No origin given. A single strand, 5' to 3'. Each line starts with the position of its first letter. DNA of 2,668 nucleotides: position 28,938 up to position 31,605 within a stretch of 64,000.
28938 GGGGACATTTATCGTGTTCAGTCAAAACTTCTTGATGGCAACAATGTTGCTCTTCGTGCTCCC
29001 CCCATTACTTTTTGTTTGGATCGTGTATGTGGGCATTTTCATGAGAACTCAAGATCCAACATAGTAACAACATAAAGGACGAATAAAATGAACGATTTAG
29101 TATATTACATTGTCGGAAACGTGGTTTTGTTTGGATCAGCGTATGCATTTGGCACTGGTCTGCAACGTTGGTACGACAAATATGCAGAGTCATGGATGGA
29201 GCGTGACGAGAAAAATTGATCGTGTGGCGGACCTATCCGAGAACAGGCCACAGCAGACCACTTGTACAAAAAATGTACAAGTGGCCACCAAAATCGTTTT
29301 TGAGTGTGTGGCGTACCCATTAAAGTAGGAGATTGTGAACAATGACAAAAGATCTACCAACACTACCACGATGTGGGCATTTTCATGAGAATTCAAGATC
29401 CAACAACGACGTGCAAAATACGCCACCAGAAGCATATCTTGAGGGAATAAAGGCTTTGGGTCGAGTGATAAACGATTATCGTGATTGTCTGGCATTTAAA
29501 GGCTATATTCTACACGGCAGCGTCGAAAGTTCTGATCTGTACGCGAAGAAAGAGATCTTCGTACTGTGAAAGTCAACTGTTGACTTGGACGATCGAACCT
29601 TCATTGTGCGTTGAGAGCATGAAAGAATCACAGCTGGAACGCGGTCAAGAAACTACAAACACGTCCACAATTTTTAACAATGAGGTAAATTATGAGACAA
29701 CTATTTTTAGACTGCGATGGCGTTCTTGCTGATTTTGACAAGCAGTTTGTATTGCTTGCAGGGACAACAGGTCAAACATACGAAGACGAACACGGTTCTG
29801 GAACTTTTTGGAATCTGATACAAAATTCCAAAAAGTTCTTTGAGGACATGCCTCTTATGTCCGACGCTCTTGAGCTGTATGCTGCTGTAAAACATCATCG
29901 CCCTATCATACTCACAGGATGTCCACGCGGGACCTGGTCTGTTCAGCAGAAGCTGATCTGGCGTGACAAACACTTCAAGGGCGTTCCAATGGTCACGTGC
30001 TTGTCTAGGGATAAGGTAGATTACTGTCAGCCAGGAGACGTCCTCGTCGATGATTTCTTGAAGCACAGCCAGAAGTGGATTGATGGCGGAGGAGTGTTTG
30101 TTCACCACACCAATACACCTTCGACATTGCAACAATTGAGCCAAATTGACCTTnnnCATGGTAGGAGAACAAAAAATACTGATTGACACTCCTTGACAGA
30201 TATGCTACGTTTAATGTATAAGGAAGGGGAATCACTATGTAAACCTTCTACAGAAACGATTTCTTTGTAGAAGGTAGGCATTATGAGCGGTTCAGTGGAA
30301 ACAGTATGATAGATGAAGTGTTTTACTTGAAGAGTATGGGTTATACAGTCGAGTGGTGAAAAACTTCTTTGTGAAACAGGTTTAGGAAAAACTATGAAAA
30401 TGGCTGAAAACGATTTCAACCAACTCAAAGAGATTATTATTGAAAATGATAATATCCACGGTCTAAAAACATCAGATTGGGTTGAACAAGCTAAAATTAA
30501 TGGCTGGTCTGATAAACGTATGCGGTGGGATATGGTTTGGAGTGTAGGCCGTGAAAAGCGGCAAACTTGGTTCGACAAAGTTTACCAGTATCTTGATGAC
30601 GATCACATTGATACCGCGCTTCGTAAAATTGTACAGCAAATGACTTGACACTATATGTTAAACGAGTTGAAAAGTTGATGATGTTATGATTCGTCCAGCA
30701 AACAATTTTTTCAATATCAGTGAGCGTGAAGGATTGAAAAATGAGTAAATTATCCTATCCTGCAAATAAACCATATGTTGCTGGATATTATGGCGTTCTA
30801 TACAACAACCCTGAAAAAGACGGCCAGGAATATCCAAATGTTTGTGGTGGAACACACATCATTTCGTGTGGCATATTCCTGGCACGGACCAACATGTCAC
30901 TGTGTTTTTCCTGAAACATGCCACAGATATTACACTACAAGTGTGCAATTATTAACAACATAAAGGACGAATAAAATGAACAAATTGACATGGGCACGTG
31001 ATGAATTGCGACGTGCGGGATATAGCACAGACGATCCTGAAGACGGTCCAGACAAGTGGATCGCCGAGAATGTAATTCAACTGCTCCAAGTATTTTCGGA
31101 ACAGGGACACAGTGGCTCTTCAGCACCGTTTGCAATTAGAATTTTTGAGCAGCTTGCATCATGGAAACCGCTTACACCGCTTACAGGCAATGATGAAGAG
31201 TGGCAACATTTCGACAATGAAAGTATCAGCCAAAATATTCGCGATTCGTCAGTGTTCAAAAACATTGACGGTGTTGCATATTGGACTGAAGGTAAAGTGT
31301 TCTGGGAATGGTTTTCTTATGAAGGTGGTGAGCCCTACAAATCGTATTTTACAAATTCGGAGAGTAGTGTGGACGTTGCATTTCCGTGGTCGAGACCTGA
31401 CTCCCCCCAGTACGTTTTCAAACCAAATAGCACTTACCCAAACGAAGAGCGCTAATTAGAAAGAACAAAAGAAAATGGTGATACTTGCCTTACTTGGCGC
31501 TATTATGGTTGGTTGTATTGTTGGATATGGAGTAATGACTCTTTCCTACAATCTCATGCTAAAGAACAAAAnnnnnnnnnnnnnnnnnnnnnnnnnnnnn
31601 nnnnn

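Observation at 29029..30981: Mosaic short repeat cassettes R1 and R2 used in different reading frames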

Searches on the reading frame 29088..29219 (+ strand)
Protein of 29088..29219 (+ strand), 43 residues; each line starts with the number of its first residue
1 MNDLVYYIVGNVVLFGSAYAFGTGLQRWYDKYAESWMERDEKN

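Call 39: find_encoding_contigs(protein=window:29088-29219:+, flank=3000, max_places=10)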
Protein window:29088-29219:+ (43 aa): 4 contigs read that carry it; 4 places shown.
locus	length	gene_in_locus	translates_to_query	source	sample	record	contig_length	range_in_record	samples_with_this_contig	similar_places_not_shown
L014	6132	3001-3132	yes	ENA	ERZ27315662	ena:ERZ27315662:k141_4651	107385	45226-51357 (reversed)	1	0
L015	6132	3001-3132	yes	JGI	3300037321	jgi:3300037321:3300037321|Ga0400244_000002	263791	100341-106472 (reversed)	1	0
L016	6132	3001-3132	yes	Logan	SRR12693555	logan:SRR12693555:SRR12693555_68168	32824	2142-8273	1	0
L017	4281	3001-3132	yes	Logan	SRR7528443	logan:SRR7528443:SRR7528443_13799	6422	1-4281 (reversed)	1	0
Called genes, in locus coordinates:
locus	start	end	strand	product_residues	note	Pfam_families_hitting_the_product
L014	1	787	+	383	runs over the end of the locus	PF26128:Gad2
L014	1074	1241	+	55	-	-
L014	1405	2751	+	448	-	PF01068:DNA_ligase_A_M (weak)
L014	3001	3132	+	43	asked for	-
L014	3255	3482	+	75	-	-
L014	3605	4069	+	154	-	PF06941:NT5C (weak)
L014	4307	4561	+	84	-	-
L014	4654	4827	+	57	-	-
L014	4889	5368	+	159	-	PF25185:Tad3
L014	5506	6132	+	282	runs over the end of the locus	PF01145:Band_7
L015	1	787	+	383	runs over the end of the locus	PF26128:Gad2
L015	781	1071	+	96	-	-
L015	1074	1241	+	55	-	-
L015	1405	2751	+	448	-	PF01068:DNA_ligase_A_M (weak)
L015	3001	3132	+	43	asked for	-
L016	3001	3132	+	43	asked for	-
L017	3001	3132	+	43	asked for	-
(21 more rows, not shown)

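Call 57: search_protein_families(library=pfam, proteins=[window:29088-29216:+], max_evalue=0.01)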
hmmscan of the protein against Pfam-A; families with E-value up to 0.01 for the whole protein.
window:29088-29216:+ (43 aa): 0 families

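Call 58: find_homologous_proteins(query=window:29088-29216:+, max_evalue=1)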
Query seq(43 aa) (43 aa): 2 proteins with E <= 1 among 2 candidates.
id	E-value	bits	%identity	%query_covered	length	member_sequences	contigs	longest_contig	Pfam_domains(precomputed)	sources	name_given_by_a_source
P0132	1.6e-22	94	100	100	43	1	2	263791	-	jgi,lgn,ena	jgi:hypothetical protein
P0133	8.8e-15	70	74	100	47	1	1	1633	-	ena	-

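Call 70: search_protein_families(library=phrogs, proteins=[window:29088-29216:+], max_evalue=0.001)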
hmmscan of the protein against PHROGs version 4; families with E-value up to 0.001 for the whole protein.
window:29088-29216:+ (43 aa): 0 families

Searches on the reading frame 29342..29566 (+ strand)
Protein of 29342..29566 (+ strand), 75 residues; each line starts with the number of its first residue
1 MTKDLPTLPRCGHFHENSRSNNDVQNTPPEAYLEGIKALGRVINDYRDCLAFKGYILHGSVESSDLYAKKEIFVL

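Call 34: find_homologous_proteins(query=window:29342-29566:+, max_evalue=0.01)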
Query seq(75 aa) (75 aa): 2 proteins with E <= 0.01 among 2 candidates.
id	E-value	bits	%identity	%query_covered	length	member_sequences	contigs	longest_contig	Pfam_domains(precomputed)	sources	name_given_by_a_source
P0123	1.2e-44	167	100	100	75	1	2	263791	-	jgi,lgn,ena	jgi:hypothetical protein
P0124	4.1e-25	105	73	100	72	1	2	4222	-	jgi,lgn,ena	-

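Call 50: search_protein_representatives(alignment_id=A5)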
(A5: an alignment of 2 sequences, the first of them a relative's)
Query: 2 sequences, 75 profile positions. Proteins with E-value up to 0.001 (for the whole library): 8; up to 1e-10: 3; up to 1e-30: 1. The best 8 are listed.
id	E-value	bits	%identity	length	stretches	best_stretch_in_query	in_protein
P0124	1.5e-43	162.5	-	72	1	1-75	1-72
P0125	2.9e-13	65.4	-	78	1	15-73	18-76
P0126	6.0e-13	64.4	-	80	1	1-74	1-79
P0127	9.0e-07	44.6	-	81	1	3-74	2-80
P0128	1.0e-06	44.4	-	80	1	1-70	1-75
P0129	1.6e-05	40.6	-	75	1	21-74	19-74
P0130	1.8e-05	40.4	-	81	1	6-74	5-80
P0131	1.4e-04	37.5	-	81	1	3-73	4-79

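Call 57: search_protein_families(library=pfam, proteins=[window:29342-29566:+], max_evalue=0.01)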
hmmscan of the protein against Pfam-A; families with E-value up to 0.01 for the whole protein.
window:29342-29566:+ (75 aa): 0 families

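Call 70: search_protein_families(library=phrogs, proteins=[window:29342-29566:+], max_evalue=0.001)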
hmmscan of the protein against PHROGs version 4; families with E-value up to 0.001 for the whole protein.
window:29342-29566:+ (75 aa): 0 families

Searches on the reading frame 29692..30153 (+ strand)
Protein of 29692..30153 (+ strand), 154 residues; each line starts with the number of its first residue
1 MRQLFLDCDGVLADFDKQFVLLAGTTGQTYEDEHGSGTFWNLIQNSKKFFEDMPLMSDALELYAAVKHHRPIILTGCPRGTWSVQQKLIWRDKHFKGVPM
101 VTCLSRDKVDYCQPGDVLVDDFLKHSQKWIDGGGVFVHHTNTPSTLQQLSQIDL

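Call 22: find_related_loci(query=A3, collection=metagenome_contigs, flank=4000)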
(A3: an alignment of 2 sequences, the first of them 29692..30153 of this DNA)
Query A3 (154 aa) in metagenome_contigs; peptide patterns used: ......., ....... (x = any residue, [..] = any of these).
599 stretches matched a pattern (row limit reached: there are more); 2 encode a relative of the query (tblastn E <= 1e-3); 2 distinct loci.
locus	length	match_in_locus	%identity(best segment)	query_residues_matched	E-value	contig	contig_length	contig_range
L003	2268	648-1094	93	1-149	4e-100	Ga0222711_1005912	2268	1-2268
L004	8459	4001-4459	32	3-154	4e-26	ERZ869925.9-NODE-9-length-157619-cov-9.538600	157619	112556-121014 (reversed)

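Call 57: search_protein_families(library=pfam, proteins=[window:29692-30153:+], max_evalue=0.01)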
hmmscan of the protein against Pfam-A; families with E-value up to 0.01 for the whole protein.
window:29692-30153:+ (154 aa): 1 family
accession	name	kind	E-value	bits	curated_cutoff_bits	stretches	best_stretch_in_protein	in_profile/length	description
PF06941.18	NT5C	-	2.3e-07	31.3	24.8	1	32-128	33-142/180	5' nucleotidase, deoxy (Pyrimidine), cytosolic type C protein (NT5C)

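Call 70: search_protein_families(library=phrogs, proteins=[window:29692-30153:+], max_evalue=0.001)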
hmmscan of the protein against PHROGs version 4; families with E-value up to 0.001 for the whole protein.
window:29692-30153:+ (154 aa): 2 families
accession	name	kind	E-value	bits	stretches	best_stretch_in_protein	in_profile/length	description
phrog_2643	-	moron, auxiliary metabolic gene and host takeover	6.4e-26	92.1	1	1-152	6-169/182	5'-3' deoxyribonucleotidase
phrog_420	-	unknown function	1.2e-21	78.4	1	4-143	16-178/267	unknown function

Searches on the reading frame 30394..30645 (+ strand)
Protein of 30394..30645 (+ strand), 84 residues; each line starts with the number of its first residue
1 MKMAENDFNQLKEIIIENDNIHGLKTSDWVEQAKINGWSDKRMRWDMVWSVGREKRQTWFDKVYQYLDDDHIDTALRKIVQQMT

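Call 57: search_protein_families(library=pfam, proteins=[window:30394-30645:+], max_evalue=0.01)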
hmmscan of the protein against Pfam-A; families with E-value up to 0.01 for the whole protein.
window:30394-30645:+ (84 aa): 0 families

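Call 70: search_protein_families(library=phrogs, proteins=[window:30394-30645:+], max_evalue=0.001)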
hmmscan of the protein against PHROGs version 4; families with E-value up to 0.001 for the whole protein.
window:30394-30645:+ (84 aa): 1 family
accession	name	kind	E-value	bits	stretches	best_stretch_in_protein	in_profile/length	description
phrog_9817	-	unknown function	4.8e-06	27.9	1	1-81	1-89/94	-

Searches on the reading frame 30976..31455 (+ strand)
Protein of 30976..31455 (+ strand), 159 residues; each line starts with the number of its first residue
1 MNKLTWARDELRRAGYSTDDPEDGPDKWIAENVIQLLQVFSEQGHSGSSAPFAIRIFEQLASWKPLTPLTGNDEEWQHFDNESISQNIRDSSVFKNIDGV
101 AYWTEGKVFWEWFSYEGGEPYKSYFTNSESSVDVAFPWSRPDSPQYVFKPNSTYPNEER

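Call 38: find_encoding_contigs(protein=window:30976-31455:+, flank=3000, max_places=10)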
Protein window:30976-31455:+ (159 aa): 3 contigs read that carry it; 2 places shown.
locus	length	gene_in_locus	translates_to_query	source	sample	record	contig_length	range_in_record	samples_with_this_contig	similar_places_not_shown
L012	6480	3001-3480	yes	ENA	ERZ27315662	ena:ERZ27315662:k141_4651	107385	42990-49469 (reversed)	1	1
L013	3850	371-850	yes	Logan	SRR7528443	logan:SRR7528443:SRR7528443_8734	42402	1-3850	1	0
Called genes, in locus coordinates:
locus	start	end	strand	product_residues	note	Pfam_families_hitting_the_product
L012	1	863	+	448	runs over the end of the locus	PF01068:DNA_ligase_A_M (weak)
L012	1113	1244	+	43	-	-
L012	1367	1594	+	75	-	-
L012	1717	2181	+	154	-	PF06941:NT5C (weak)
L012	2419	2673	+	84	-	-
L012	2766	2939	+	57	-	-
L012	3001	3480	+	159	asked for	PF25185:Tad3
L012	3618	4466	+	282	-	PF01145:Band_7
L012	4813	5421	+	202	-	PF09511:RNA_lig_T4_1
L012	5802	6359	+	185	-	-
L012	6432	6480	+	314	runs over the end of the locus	-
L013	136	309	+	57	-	-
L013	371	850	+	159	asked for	PF25185:Tad3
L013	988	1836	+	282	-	PF01145:Band_7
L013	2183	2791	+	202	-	PF09511:RNA_lig_T4_1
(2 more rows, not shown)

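Call 57: search_protein_families(library=pfam, proteins=[window:30976-31452:+], max_evalue=0.01)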
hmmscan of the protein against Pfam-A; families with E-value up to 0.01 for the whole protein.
window:30976-31452:+ (159 aa): 1 family
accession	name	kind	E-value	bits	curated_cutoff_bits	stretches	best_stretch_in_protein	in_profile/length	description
PF25185.1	Tad3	-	1.3e-36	125.4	27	1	1-110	1-108/119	Type I Thoeris inhibitor Tad3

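Call 70: search_protein_families(library=phrogs, proteins=[window:30976-31452:+], max_evalue=0.001)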
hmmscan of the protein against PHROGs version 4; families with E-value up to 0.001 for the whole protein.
window:30976-31452:+ (159 aa): 1 family
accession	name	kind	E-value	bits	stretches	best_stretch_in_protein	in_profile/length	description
phrog_14697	-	unknown function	3.8e-09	37.4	1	29-102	132-211/244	-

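Call 76: find_related_loci(query=window:30976-31452:+, collection=viral_contigs, flank=3000)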
Query window:30976-31452:+ (159 aa) in viral_contigs; peptide patterns used: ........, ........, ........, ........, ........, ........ (x = any residue, [..] = any of these).
2 stretches matched a pattern, but none encodes a relative of the query by tblastn (E <= 1e-3).
